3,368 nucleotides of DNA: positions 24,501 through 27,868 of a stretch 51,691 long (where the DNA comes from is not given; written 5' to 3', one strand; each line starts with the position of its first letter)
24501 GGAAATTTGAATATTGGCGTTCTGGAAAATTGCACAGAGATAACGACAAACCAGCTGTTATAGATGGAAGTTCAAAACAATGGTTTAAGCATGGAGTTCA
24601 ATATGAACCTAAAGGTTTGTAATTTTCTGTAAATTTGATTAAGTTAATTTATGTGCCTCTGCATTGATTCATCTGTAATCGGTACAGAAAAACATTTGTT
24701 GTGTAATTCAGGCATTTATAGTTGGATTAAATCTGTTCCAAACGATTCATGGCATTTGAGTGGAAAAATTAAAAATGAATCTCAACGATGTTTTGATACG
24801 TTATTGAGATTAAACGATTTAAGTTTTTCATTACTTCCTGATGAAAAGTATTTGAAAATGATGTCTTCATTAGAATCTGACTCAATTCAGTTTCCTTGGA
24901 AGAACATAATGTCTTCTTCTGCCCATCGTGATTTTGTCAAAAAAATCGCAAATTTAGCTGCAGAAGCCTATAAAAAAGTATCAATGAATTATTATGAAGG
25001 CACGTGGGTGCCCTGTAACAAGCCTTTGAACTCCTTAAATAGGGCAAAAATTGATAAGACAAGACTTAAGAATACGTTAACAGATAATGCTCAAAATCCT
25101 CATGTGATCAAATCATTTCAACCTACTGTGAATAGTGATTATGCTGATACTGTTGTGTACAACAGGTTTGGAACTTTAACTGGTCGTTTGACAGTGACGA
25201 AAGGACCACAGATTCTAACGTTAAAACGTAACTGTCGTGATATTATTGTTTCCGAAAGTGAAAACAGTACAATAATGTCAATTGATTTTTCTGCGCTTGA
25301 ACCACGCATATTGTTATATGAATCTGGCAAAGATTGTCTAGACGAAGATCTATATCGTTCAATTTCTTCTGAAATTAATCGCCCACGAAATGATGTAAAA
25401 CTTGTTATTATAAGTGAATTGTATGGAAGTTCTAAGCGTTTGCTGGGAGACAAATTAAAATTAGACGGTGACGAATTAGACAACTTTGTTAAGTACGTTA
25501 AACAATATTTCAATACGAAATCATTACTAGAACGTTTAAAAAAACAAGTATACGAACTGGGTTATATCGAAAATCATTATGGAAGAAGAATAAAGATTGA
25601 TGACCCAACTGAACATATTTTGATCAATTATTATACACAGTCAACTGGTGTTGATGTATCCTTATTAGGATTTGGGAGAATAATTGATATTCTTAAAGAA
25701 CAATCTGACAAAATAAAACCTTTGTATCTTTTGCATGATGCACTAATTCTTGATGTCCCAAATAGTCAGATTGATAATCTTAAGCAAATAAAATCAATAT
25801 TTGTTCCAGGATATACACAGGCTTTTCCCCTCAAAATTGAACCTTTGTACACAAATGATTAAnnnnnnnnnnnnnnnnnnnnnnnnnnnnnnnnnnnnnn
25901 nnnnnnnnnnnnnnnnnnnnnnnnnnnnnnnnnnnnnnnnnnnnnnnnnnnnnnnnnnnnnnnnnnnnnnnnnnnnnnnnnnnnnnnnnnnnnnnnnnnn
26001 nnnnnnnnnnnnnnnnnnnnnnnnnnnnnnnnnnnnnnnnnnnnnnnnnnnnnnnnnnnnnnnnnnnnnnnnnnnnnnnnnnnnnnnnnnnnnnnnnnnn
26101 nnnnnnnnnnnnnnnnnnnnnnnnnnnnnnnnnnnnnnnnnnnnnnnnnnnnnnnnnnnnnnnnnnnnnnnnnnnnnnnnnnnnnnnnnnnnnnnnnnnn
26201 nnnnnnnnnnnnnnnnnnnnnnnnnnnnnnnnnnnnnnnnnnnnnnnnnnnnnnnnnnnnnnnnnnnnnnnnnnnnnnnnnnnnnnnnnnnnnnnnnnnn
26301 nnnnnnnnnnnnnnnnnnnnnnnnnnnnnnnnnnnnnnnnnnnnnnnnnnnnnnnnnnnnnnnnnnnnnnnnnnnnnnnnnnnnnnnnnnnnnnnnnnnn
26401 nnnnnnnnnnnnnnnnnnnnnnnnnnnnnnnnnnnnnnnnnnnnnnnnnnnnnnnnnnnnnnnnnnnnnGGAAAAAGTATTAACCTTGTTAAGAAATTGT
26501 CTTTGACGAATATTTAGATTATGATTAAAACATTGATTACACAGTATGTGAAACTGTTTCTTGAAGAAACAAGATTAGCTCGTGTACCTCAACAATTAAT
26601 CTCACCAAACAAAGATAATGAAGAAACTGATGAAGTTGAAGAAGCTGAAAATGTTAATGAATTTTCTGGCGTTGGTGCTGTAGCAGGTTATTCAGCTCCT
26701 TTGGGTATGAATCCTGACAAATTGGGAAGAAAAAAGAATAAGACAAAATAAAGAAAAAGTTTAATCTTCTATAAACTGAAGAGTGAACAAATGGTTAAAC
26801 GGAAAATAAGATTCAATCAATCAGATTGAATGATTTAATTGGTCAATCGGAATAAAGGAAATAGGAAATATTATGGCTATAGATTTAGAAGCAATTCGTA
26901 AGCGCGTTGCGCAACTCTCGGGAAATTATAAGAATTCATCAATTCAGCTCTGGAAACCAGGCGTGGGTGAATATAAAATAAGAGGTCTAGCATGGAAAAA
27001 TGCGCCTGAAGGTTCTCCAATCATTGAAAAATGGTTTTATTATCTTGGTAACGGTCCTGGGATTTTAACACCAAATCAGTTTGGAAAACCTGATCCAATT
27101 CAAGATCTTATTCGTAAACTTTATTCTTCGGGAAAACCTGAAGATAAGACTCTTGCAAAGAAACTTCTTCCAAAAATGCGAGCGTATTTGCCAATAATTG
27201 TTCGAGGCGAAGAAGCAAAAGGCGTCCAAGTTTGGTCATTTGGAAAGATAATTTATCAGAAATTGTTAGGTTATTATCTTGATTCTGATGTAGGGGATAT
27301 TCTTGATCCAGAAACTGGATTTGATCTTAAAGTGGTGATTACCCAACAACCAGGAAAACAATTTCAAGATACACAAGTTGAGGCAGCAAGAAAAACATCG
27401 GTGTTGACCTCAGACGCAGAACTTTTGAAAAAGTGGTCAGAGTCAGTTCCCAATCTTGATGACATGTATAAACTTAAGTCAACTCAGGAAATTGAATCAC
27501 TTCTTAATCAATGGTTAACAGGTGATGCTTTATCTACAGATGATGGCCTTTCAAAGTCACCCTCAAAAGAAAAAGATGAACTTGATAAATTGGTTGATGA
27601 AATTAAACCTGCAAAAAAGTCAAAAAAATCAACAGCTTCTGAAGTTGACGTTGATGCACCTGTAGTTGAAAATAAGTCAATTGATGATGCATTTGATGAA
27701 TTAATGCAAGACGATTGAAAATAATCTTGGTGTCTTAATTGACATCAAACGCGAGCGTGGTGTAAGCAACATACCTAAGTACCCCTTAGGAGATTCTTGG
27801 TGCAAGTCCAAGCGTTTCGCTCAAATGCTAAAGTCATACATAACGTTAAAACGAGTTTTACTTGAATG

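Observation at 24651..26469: Exonuclease-less, stand-alone family-A polymerase catalytic domain, followed by an HD hydrolase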

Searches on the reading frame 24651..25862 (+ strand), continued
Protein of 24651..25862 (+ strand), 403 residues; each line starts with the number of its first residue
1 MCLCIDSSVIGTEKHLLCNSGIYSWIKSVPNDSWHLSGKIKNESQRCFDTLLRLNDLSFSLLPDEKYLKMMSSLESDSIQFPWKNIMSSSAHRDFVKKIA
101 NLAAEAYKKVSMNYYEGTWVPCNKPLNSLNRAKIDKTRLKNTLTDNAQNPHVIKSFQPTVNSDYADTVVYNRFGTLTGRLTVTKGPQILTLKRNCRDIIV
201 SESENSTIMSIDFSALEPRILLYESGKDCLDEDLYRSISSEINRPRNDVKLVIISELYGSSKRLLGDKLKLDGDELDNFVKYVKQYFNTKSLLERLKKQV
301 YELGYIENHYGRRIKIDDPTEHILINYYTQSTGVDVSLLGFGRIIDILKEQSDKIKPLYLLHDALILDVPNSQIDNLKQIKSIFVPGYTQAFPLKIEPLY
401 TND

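Call 24: search_solved_structures(query=A1, max_evalue=0.001, show_alignments=2)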
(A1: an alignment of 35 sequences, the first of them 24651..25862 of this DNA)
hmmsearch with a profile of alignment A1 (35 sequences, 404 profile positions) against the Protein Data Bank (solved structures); distinct sequences matched with E-value up to 0.001: 63 (the best 60 are shown).
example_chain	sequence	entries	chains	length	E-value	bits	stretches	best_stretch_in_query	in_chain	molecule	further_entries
8oo6_A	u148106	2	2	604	8.1e-11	44.6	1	169-380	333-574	DNA polymerase I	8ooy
1d8y_A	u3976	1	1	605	8.1e-11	44.6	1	169-380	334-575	DNA POLYMERASE I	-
1d9d_A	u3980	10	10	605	8.1e-11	44.6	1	169-380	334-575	DNA POLYMERASE I | PROTEIN (DNA POLYMERASE I KLENOW FRAGMENT (E.C.2.7.7.7)) | PROTEIN (DNA POLYMERASE I-KLENOW FRAGMENT (E.C.2.7.7.7))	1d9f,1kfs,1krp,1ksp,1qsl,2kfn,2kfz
1dpi_A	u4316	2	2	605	8.1e-11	44.6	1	169-380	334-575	DNA POLYMERASE I KLENOW FRAGMENT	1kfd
1kln_A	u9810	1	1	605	8.1e-11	44.6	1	169-380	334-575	PROTEIN (DNA POLYMERASE I KLENOW FRAGMENT (E.C.2.7.7.7))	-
6mu4_A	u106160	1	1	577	2.7e-10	42.9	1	160-396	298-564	DNA polymerase I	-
6dsu_A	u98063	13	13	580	2.8e-10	42.8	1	160-396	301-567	DNA polymerase I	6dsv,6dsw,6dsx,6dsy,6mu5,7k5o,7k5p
4uqg_A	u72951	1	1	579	2.8e-10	42.8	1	160-396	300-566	DNA POLYMERASE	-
2xy7_A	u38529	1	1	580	2.8e-10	42.8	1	160-396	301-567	DNA POLYMERASE I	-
2xo7_A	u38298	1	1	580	2.8e-10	42.8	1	160-396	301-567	DNA POLYMERASE I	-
2xy6_A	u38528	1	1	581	2.8e-10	42.8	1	160-396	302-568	DNA POLYMERASE I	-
2xy5_A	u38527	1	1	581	2.8e-10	42.8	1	160-396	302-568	DNA POLYMERASE I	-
4b9l_A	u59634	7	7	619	3.3e-10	42.6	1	168-396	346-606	DNA POLYMERASE I | DNA POLYMERASE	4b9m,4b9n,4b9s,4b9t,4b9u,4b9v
5w6k_A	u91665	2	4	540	4.6e-10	42.1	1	127-395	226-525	DNA polymerase I, thermostable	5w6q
4xiu_A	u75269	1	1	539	4.8e-10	42.1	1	168-395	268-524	DNA polymerase I, thermostable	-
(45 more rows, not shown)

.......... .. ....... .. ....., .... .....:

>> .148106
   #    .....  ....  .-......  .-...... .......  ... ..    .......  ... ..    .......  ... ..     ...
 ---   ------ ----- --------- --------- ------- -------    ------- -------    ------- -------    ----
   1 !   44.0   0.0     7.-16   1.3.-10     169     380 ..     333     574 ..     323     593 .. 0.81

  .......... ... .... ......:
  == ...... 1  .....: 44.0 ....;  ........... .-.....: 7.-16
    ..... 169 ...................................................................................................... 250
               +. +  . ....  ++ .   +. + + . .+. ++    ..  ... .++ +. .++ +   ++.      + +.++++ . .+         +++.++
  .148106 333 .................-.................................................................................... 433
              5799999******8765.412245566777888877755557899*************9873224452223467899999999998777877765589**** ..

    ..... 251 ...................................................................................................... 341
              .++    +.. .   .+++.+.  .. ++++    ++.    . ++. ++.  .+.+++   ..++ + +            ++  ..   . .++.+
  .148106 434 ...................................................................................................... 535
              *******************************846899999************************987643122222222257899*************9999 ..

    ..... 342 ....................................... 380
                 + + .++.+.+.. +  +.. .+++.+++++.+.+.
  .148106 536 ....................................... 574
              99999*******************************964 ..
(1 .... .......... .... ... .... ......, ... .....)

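Call 43: search_protein_families(library=ncbifam, proteins=[window:24651-25862:+], max_evalue=0.01)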
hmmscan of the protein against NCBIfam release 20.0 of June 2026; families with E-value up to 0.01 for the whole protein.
window:24651-25862:+ (403 aa): 5 families
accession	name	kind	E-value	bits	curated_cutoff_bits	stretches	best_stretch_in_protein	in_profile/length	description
NF004397.1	PRK05755.1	equivalog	1e-11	44.2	720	1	170-395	620-876/889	DNA polymerase I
TIGR00593.1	pola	equivalog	5.3e-09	35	600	1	190-397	646-879/890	DNA polymerase I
NF011538.0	PRK14975.1-1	equivalog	7.3e-06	24.7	389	1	170-261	291-386/557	bifunctional 3'-5' exonuclease/DNA polymerase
NF011540.0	PRK14975.1-4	equivalog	1.8e-05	23.5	601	0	281-381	446-546/576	bifunctional 3'-5' exonuclease/DNA polymerase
NF011541.0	PRK14975.2-1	equivalog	0.00034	19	871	1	320-377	547-603/645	bifunctional 3'-5' exonuclease/DNA polymerase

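Call 64: get_annotated_region(hit=H1, flank=9000)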
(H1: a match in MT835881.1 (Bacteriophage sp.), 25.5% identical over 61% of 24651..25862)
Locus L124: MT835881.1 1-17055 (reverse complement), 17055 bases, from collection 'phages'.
description: UNVERIFIED: Bacteriophage sp. clone scaffold_883 genomic sequence.
organism: Bacteriophage sp. (NCBI taxid 38018)
taxonomy: Viruses
host: -; source: human fecal samples; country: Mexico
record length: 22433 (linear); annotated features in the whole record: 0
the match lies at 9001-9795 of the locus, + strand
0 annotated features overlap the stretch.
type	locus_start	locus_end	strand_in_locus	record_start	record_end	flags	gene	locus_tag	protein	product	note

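Call 75: fold_search(model_id=the predicted structure, library=viral)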
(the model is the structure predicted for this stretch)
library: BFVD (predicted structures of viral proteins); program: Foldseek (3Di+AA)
matches with E <= 10: 365; with E <= 0.001: 117
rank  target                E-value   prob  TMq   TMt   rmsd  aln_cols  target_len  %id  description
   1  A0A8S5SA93            3.4e-12  1.00  0.57  0.40  11.6       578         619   13  DNA polymerase [Myoviridae sp. ctByu2]
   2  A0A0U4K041            7.3e-12  1.00  0.62  0.45   7.2       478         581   15  DNA polymerase I [Arthrobacter phage Jasmine]
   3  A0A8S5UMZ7            9.0e-12  1.00  0.45  0.28  18.1       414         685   16  DNA polymerase [Siphoviridae sp. ctKGQ3]
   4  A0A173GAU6            1.0e-11  1.00  0.44  0.25  17.8       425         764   15  (no name in the UniProt tables at hand)
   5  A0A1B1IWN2            1.1e-11  1.00  0.55  0.34  10.8       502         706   14  (no name in the UniProt tables at hand)
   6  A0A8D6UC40            1.8e-11  1.00  0.47  0.20   8.6       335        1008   19  A-family DNA polymerase [Enterococcus phage Porthos]
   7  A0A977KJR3            1.8e-11  1.00  0.43  0.35  18.1       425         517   16  (no name in the UniProt tables at hand)
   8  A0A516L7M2            2.1e-11  1.00  0.46  0.25  18.0       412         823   17  (no name in the UniProt tables at hand)
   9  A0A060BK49            3.4e-11  1.00  0.52  0.66   4.6       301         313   17  DNA-directed DNA polymerase [Podophage Lau218]
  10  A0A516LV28            5.2e-11  1.00  0.48  0.34   6.4       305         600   16  (no name in the UniProt tables at hand)
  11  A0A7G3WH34            6.1e-11  1.00  0.58  0.44  10.1       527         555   12  DNA polymerase I [Arthronema virus TR020]
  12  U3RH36                6.5e-11  1.00  0.50  0.51   3.5       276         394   17  DNA-directed DNA polymerase (Fragment) [uncultured virus]
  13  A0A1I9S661            6.8e-11  1.00  0.48  0.32  17.6       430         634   15  (no name in the UniProt tables at hand)
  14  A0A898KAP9            8.0e-11  1.00  0.59  0.48   7.3       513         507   13  (no name in the UniProt tables at hand)
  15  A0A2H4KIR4            8.9e-11  1.00  0.53  0.37   8.1       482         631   12  (no name in the UniProt tables at hand)
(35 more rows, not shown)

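Call 81: search_protein_representatives(alignment_id=A1)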
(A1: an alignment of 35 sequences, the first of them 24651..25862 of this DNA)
Query: 35 sequences, 404 profile positions. Proteins with E-value up to 0.001 (for the whole library): 4076; up to 1e-10: 1005; up to 1e-30: 555. The best 150 are listed.
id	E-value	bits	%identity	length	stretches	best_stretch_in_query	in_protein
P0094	1.3e-169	580.8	-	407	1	2-402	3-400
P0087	2.1e-155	534.0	-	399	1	3-401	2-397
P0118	2.6e-155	533.7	-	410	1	1-402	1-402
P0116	2.2e-154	530.6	-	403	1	3-400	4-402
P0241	7.8e-154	528.8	-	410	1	4-403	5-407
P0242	1.6e-152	524.5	-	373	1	30-399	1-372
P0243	2.4e-151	520.6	-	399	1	1-399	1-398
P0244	1.2e-146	505.1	-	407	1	3-400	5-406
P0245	1.8e-144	498.0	-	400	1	1-400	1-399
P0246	6.0e-143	493.0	-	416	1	3-402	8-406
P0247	1.2e-141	488.7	-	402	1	1-400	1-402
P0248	3.3e-141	487.2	-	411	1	1-402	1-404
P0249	4.0e-141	486.9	-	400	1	3-400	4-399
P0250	4.0e-137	473.8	-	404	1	3-400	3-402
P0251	1.2e-134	465.6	-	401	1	2-400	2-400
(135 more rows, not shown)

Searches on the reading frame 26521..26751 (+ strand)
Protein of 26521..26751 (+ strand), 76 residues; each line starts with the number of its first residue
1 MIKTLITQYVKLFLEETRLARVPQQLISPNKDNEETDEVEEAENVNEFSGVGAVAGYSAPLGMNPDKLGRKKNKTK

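Call 8: search_protein_families(library=phrogs, proteins=[window:26521-26751:+], max_evalue=0.001)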
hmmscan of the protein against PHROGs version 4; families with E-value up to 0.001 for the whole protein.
window:26521-26751:+ (76 aa): 0 families

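Call 91: search_protein_families(library=pfam, proteins=[window:26521-26751:+], max_evalue=0.1)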
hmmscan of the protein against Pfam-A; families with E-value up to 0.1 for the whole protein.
window:26521-26751:+ (76 aa): 0 families

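Call 100: search_protein_families(library=phrogs, proteins=[window:26521-26751:+], max_evalue=1)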
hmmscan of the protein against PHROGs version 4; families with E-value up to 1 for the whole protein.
window:26521-26751:+ (76 aa): 0 families

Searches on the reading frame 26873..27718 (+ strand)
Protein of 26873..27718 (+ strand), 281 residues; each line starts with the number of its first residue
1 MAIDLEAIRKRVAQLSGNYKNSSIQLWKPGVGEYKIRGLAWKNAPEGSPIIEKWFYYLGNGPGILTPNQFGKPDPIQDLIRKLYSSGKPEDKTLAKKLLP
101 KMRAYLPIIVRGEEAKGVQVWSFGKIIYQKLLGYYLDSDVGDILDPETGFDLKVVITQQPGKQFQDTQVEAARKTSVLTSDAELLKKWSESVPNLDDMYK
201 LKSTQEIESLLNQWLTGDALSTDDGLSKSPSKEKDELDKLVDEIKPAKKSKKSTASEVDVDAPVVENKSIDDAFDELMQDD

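Call 4: search_protein_families(library=pfam, proteins=[window:26873-27718:+], max_evalue=0.01)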
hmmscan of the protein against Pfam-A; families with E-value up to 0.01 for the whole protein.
window:26873-27718:+ (281 aa): 1 family
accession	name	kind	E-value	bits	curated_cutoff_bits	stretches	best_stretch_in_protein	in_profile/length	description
PF08804.16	gp32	-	2.2e-10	41.3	26.8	1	64-213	44-203/208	gp32 DNA binding protein like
